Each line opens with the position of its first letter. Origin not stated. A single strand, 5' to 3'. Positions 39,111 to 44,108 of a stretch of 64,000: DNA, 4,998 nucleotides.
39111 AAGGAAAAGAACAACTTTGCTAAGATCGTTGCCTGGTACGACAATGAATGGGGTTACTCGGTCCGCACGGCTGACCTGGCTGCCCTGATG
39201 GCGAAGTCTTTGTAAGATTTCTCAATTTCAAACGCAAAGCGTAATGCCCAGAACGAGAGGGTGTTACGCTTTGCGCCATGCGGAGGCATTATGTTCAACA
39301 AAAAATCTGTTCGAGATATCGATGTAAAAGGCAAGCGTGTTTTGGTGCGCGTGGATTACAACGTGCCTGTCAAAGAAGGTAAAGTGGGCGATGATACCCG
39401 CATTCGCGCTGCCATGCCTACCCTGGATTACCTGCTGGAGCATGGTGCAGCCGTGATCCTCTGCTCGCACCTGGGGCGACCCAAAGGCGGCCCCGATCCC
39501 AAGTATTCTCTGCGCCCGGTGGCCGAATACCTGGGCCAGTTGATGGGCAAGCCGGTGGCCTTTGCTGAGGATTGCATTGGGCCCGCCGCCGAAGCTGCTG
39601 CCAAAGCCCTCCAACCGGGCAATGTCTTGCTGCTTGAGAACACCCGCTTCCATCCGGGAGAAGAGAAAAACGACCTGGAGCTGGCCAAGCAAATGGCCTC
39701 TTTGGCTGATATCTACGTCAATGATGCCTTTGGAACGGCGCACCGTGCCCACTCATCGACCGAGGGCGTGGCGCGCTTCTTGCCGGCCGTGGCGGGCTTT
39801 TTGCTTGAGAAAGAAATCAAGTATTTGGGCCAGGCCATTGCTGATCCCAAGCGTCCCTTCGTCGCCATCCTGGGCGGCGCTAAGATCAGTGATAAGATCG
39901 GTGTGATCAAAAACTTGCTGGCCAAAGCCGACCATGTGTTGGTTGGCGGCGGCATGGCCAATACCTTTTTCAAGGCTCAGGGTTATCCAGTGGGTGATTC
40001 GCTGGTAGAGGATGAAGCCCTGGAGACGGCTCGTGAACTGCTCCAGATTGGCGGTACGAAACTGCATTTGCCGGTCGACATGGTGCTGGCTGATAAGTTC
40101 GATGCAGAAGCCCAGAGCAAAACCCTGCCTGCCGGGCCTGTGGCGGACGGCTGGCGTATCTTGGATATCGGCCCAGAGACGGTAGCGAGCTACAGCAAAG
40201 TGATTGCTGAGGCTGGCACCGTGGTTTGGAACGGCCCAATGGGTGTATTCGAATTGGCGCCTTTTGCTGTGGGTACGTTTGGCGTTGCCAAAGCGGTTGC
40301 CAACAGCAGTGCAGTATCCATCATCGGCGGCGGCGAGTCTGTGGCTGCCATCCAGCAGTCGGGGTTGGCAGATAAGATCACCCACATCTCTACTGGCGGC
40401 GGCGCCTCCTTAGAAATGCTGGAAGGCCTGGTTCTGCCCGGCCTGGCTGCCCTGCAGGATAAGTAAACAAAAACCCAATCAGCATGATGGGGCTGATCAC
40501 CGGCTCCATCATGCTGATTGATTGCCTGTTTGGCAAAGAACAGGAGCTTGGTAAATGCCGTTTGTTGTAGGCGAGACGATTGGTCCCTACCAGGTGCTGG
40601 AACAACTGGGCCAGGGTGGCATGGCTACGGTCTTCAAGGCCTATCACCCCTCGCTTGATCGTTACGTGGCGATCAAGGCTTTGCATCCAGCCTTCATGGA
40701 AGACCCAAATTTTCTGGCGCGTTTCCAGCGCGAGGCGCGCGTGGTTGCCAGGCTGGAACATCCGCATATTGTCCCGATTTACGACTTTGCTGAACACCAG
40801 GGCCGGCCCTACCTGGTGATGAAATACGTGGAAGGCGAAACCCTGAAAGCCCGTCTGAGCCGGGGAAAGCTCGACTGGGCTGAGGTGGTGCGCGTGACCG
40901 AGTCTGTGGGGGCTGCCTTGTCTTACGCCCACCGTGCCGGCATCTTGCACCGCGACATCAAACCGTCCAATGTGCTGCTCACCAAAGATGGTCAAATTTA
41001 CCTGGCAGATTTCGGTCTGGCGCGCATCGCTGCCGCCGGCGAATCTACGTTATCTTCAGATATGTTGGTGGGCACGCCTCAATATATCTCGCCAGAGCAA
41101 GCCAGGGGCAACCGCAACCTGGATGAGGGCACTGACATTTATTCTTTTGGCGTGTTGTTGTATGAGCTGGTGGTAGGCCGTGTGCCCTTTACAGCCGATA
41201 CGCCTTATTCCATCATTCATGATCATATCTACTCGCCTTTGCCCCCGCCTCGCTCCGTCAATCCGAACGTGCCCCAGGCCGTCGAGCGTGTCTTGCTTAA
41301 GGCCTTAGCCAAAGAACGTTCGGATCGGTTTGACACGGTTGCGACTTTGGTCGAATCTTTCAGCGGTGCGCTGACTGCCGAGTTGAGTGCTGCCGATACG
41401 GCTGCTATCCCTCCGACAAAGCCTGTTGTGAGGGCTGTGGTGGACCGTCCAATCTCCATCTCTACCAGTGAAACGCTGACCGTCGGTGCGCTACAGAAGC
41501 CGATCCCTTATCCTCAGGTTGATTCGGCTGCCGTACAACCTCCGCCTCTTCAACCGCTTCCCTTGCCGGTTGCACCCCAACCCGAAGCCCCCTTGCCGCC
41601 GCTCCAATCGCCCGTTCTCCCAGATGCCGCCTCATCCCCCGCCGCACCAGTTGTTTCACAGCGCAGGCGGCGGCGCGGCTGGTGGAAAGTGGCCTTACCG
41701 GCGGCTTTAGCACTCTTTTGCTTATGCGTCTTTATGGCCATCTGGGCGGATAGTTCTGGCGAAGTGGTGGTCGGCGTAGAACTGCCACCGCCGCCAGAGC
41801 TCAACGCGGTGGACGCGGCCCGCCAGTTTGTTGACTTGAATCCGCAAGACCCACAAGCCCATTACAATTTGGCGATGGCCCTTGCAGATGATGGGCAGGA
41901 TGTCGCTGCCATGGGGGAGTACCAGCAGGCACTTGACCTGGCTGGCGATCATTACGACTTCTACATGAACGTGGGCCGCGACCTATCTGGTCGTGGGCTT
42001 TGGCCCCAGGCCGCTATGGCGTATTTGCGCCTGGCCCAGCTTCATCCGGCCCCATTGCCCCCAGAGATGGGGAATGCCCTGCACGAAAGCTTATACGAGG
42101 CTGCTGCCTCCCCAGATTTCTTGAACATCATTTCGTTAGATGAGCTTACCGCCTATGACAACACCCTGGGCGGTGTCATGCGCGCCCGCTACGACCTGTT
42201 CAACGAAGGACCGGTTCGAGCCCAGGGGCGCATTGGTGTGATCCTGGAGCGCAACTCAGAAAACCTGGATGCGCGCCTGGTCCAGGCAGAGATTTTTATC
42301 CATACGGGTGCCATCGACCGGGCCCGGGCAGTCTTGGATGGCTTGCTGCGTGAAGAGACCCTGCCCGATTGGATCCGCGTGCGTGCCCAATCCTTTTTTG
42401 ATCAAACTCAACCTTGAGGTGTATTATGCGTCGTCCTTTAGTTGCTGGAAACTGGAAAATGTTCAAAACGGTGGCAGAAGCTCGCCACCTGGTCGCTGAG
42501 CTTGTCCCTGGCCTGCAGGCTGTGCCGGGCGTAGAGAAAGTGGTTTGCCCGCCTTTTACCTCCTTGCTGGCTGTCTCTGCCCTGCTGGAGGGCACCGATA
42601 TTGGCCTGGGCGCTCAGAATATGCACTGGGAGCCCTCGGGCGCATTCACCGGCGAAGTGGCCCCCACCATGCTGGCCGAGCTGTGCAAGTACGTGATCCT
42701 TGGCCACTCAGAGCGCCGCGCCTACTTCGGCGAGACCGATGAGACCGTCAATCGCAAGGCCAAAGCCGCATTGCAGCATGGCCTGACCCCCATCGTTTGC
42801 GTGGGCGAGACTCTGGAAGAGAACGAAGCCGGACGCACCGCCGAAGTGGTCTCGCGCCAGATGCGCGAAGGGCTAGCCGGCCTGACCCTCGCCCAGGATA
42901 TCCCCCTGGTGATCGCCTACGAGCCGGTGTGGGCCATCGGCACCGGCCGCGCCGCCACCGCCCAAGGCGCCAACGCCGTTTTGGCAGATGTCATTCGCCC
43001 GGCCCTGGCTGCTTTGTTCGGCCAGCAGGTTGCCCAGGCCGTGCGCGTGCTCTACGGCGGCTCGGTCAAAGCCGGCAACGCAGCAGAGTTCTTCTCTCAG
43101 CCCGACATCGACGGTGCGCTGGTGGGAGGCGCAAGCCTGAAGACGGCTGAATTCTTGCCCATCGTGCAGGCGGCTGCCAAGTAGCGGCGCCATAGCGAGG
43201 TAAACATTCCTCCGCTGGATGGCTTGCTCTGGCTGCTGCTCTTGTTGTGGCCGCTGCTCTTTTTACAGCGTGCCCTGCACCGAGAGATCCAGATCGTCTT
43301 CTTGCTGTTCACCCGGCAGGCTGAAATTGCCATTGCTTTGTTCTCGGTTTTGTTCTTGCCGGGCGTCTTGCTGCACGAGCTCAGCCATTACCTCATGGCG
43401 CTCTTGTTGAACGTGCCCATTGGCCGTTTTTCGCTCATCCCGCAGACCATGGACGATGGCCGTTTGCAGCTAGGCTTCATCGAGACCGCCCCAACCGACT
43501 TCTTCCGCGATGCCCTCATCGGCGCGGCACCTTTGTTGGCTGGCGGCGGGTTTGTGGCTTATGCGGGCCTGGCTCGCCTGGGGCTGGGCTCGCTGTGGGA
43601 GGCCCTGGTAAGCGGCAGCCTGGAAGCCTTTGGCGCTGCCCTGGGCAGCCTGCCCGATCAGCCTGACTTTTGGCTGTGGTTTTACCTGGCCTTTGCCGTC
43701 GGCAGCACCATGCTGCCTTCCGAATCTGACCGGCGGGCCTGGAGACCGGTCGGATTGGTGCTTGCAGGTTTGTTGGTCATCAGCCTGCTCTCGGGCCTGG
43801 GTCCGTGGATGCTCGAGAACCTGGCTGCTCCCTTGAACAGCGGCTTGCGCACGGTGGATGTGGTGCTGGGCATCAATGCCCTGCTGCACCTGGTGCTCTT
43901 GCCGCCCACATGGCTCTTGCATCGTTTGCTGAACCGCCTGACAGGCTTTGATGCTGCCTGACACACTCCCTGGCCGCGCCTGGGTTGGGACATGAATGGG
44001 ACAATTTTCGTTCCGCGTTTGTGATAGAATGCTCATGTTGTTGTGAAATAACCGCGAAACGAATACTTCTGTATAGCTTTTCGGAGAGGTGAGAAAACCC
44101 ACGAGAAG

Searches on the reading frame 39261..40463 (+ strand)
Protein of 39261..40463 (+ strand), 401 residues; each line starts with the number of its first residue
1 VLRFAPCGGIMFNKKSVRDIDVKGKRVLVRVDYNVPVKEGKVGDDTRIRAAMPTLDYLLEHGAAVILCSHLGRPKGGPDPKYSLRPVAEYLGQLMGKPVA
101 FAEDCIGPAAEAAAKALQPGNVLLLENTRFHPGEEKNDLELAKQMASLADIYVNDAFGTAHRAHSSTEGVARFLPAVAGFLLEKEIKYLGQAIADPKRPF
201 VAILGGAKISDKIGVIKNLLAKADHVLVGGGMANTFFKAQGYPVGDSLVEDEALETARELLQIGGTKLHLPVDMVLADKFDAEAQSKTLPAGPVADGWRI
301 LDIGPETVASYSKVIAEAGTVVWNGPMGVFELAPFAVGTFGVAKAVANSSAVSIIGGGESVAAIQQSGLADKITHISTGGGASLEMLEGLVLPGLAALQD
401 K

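Call 8: search_protein_families(library=pfam, proteins=[window:39261-40463:+], max_evalue=0.01)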
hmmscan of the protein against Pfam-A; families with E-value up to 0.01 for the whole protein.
window:39261-40463:+ (401 aa): 1 family
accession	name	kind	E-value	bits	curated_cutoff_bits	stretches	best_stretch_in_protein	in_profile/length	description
PF00162.24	PGK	-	3.9e-163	543.3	27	1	17-389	1-378/379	Phosphoglycerate kinase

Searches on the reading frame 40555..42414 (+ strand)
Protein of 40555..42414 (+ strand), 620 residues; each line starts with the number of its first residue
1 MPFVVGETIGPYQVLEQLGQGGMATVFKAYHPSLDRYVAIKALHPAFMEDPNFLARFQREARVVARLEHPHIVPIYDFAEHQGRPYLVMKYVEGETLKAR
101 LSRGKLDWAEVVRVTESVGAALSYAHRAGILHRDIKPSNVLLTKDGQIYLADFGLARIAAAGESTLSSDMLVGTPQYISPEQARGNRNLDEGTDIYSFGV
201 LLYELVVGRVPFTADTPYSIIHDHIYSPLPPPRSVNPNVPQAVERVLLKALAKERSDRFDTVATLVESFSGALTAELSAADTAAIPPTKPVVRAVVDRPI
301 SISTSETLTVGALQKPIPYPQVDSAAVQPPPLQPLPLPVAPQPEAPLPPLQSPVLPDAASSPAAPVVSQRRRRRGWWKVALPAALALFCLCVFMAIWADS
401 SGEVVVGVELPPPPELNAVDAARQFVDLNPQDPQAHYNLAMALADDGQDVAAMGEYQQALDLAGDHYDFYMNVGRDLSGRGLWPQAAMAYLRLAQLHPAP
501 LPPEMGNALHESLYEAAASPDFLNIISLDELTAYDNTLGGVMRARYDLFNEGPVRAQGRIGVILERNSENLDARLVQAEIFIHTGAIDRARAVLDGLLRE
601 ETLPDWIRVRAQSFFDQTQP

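Call 8: search_protein_families(library=pfam, proteins=[window:40555-42414:+], max_evalue=0.01)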
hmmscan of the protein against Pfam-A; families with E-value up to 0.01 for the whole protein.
window:40555-42414:+ (620 aa): 11 families
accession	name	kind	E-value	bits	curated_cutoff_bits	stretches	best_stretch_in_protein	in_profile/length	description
PF00069.31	Pkinase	-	2.1e-51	175.3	31.7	1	12-260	1-253/263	Protein kinase domain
PF07714.23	PK_Tyr_Ser-Thr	-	8.3e-36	124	23.1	1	14-259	3-249/258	Protein tyrosine and serine/threonine kinase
PF13432.12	TPR_16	-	7.5e-09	36.3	32.7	1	418-463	16-61/65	Tetratricopeptide repeat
PF03109.22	ABC1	-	4.8e-08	32.9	22.9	1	80-157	138-215/244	ABC1 atypical kinase-like domain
PF01636.29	APH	-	7.4e-08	32.9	23.2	1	52-127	35-109/239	Phosphotransferase enzyme family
PF14559.12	TPR_19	-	4.5e-06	27.3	25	1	563-612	17-67/68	Tetratricopeptide repeat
PF13431.12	TPR_17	-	1.1e-05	25.7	24.4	1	423-459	3-32/34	Tetratricopeptide repeat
PF14531.12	Kinase-like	-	0.00092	19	25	1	125-258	161-289/289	Kinase-like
PF13428.12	TPR_14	-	0.0019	19.2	23.5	0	433-472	1-40/44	Tetratricopeptide repeat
PF17667.7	Pkinase_fungal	-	0.0079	15.4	24.1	0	123-183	301-365/387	Fungal protein kinase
PF13414.12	TPR_11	-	0.0089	16.1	26.8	0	426-447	21-42/42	TPR repeat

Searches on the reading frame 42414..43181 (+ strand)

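Call 8: search_protein_families(library=pfam, proteins=[window:42414-43181:+], max_evalue=0.01)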
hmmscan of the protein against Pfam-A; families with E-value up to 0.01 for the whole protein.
window:42414-43181:+ (256 aa): 1 family
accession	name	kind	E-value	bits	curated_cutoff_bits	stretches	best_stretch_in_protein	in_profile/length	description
PF00121.24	TIM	-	5.5e-93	311.4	20.1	1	8-253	1-244/245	Triosephosphate isomerase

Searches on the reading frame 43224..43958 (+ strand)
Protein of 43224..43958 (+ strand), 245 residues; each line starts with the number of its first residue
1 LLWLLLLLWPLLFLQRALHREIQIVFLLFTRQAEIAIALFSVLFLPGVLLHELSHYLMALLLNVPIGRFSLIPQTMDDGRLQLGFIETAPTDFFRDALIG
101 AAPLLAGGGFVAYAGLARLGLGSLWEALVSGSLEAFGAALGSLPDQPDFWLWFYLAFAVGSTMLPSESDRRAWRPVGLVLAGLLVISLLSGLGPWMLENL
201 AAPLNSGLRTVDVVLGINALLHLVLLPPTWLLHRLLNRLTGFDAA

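Call 8: search_protein_families(library=pfam, proteins=[window:43224-43958:+], max_evalue=0.01)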
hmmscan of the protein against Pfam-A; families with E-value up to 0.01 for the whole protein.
window:43224-43958:+ (245 aa): 1 family
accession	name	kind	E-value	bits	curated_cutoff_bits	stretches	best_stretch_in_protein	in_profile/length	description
PF02163.28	Peptidase_M50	-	0.002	18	27.2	1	40-72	2-34/221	Peptidase family M50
